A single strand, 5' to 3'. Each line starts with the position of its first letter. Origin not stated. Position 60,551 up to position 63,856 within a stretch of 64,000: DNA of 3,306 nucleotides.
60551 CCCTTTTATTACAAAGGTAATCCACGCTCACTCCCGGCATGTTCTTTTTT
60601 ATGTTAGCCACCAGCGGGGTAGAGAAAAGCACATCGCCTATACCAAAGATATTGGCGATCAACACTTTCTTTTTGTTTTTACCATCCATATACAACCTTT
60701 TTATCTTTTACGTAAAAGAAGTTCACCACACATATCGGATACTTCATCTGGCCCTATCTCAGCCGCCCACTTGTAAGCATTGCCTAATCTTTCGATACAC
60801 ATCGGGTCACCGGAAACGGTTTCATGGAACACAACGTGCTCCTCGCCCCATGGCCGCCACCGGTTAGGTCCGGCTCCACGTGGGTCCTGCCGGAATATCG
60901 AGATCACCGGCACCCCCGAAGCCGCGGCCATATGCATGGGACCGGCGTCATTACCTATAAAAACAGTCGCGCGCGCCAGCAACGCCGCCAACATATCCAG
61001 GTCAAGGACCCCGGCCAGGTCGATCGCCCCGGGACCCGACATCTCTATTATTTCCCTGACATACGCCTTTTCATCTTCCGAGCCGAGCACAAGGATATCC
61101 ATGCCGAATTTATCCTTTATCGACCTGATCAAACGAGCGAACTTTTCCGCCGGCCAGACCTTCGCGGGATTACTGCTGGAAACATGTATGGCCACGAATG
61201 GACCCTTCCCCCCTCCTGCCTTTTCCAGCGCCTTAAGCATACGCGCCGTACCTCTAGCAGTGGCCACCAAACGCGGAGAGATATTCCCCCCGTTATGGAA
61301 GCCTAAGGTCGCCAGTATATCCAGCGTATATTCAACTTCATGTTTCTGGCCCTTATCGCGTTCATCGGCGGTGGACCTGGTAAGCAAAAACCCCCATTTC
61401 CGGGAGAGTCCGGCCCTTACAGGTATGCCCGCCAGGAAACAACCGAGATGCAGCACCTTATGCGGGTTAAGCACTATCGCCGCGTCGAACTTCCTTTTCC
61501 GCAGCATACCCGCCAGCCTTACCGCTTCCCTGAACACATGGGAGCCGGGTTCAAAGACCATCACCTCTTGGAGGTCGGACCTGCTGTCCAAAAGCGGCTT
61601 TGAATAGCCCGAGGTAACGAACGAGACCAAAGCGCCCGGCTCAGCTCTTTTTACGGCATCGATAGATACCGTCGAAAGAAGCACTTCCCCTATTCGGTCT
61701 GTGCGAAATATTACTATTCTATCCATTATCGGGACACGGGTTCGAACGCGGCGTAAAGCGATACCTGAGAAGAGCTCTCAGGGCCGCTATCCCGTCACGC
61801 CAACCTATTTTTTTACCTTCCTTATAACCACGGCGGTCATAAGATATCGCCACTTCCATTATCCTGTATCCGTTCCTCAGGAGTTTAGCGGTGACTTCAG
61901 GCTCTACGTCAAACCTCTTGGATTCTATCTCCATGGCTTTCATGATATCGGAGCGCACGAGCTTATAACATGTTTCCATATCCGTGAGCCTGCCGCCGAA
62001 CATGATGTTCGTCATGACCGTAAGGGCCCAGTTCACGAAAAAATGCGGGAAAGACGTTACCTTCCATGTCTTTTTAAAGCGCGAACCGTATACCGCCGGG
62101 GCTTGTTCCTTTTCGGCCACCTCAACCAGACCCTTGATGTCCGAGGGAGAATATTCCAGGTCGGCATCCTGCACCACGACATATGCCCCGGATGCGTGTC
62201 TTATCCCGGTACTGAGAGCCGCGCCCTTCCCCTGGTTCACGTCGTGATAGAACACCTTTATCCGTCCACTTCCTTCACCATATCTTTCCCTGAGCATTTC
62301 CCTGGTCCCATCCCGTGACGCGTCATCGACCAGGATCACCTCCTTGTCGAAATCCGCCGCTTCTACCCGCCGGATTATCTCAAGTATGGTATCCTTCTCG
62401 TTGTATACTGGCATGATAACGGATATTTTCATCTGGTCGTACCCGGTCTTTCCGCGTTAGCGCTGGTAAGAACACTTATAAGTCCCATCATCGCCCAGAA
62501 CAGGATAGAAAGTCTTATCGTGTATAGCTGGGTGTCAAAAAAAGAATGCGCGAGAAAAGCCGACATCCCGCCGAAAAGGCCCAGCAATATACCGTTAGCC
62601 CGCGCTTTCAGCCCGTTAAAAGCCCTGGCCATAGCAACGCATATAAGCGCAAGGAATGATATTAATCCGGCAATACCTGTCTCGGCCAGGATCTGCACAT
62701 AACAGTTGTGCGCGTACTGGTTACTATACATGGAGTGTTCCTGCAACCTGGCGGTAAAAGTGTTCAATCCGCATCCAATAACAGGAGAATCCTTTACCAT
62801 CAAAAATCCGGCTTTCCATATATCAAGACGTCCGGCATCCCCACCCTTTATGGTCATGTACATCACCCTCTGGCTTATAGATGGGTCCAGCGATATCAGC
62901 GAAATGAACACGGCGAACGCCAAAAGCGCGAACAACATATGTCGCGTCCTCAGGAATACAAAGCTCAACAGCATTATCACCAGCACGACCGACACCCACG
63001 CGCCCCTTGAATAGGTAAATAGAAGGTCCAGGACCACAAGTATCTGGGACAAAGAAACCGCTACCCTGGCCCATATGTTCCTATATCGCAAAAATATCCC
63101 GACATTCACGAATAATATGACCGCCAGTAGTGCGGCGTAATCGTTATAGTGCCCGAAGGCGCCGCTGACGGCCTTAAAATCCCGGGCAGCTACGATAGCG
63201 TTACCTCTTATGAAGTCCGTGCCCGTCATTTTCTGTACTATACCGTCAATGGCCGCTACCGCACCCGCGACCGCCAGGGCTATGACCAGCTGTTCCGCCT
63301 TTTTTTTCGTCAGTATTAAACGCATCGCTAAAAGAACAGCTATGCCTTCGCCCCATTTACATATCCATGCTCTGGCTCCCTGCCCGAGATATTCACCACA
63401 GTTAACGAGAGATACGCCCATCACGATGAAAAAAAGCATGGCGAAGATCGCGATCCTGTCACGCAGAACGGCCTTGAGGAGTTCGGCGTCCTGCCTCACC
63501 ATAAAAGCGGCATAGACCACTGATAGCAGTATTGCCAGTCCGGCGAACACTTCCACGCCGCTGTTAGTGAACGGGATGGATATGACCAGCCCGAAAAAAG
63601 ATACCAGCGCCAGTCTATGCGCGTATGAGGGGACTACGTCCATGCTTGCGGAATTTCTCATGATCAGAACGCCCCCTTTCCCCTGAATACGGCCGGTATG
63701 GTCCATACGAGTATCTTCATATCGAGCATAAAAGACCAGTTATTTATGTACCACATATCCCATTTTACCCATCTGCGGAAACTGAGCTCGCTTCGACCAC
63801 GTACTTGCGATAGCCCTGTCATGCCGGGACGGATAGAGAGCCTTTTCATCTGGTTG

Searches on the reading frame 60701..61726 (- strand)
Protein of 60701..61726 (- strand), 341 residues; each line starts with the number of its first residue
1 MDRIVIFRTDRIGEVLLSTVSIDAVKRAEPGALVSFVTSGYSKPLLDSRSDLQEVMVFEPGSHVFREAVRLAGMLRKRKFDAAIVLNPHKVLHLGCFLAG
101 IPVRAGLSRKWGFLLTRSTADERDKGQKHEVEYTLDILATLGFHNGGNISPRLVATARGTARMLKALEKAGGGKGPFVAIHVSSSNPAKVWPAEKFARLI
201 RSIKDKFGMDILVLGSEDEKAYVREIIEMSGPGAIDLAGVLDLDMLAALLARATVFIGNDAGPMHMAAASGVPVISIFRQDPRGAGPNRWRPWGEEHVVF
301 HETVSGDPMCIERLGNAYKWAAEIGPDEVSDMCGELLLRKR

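Call 52: search_protein_families(library=ncbifam, proteins=[window:60701-61726:-], max_evalue=0.00001)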
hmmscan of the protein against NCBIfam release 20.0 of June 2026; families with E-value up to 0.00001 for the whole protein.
window:60701-61726:- (341 aa): 6 families
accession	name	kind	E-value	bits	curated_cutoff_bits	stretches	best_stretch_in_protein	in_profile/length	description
TIGR02195.1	heptsyl_trn_II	equivalog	4.5e-30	104.9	134.6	1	4-279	2-283/339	lipopolysaccharide heptosyltransferase II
TIGR02201.1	heptsyl_trn_III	equivalog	2.3e-25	89.4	170.2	1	3-301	1-305/344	putative lipopolysaccharide heptosyltransferase III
NF007742.0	PRK10422.1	equivalog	7.7e-22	77.6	467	1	2-300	6-306/352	lipopolysaccharide core heptosyltransferase RfaQ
TIGR02193.1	heptsyl_trn_I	equivalog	3.7e-16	59.2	185.3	1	141-284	151-287/320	lipopolysaccharide heptosyltransferase I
NF008162.0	PRK10916.1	equivalog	8.4e-16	58.1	569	1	186-278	192-287/348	ADP-heptose--LPS heptosyltransferase RfaF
NF008204.0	PRK10964.1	equivalog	5.1e-06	25.8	437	1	177-282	180-284/322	lipopolysaccharide heptosyltransferase RfaC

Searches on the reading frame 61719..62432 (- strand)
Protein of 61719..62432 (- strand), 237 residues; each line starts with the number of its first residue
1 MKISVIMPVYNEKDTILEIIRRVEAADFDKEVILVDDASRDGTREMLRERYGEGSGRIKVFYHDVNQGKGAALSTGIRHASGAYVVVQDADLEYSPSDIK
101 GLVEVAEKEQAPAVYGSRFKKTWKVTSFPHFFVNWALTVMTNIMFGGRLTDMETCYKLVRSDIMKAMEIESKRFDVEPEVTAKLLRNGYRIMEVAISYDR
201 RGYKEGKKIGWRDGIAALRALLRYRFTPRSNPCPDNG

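Call 52: search_protein_families(library=ncbifam, proteins=[window:61719-62432:-], max_evalue=0.00001)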
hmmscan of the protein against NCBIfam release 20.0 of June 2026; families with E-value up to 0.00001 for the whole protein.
window:61719-62432:- (237 aa): 22 families
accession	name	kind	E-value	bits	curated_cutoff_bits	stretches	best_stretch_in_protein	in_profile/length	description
TIGR04182.1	glyco_TIGR04182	equivalog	1.9e-28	99.7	325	1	3-224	2-217/293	S-layer glycoprotein N-glycosyltransferase AglJ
NF007986.1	PRK10714.1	equivalog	1.2e-18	67.2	529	1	2-206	7-208/316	undecaprenyl-phosphate 4-deoxy-4-formamido-L-arabinose transferase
TIGR03937.1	PgaC_IcaA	equivalog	1.2e-16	60.7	422.3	1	2-104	46-148/407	poly-beta-1,6-N-acetyl-D-glucosamine synthase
NF047683.1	TeichurnBiosyTuaG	equivalog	2.4e-16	60.1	400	1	2-110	7-115/252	teichuronic acid biosynthesis protein TuaG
TIGR04283.1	glyco_like_mftF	equivalog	2.2e-15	56.9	182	1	3-146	1-137/221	TIGR04283 family arsenosugar biosynthesis glycosyltransferase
NF058614.1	PPMAGASynPpgS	equivalog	2.9e-15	56.3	370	1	4-197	3-195/226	polyprenyl-phospho-N-acetylgalactosaminyl synthase PpgS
NF007482.0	PRK10073.1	equivalog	3.1e-14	52.7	423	1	2-110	7-114/334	glycosyltransferase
NF047588.1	GlcsyltransPgfSStrep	equivalog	3.4e-14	52.8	500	1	1-164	1-164/308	glycosyltransferase PgfS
NF041391.1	DPhHxTase_Halo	equivalog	1.5e-13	50.2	375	1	7-201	1-186/213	dolichyl-phosphate hexose transferase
NF053739.1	GlytfEpsEBac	equivalog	4e-13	49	450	1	2-111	2-112/265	glycosyltransferase EpsE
TIGR03111.1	glyc2_xrt_Gpos1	hypoth_equivalog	4.9e-13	48.7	363.95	1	2-110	50-160/439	TIGR03111 family XrtG-associated glycosyltransferase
NF041875.1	EPS_EpsD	equivalog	9.6e-13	48.2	370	1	3-129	1-126/325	exopolysaccharide biosynthesis glycosyltransferase EpsD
TIGR03965.1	mycofact_glyco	equivalog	9.8e-11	41.2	280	1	2-96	75-169/467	mycofactocin biosynthesis glycosyltransferase MftF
NF010496.0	PRK13915.1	equivalog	2.6e-10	39.9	262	1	2-102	32-138/307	glucosyl-3-phosphoglycerate synthase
NF050050.1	ProtGlycPglI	equivalog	3.5e-09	36.5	500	1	2-108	3-110/306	GalNAc(5)-diNAcBac-PP-undecaprenol beta-1,3-glucosyltransferase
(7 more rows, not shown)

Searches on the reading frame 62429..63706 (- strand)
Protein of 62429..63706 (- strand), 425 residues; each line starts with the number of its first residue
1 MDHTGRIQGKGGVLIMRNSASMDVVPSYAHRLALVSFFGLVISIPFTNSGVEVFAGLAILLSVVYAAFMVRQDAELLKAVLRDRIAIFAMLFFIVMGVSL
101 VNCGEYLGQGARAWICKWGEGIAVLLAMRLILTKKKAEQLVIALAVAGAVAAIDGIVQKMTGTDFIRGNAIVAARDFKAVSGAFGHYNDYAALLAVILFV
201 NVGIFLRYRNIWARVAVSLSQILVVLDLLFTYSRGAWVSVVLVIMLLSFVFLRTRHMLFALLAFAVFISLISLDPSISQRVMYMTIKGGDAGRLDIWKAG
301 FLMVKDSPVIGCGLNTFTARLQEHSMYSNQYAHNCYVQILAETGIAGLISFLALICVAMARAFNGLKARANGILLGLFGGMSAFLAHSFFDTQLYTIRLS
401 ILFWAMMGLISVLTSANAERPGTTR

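Call 52: search_protein_families(library=ncbifam, proteins=[window:62429-63706:-], max_evalue=0.00001)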
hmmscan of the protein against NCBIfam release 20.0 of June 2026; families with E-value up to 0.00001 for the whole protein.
window:62429-63706:- (425 aa): 3 families
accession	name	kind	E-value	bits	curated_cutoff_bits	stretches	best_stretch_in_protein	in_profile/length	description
TIGR00947.1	2A73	equivalog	4.4e-18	65.5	366.4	1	28-412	17-421/425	IctB family putative bicarbonate transporter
TIGR03097.1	PEP_O_lig_1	hypoth_equivalog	2.1e-17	63.1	188.1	1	63-364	55-350/408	putative O-glycosylation ligase, exosortase A system-associated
NF058641.1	TfpM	equivalog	8.3e-07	28.4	600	1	219-407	172-352/421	O-linking oligosaccharyltransferase TfpM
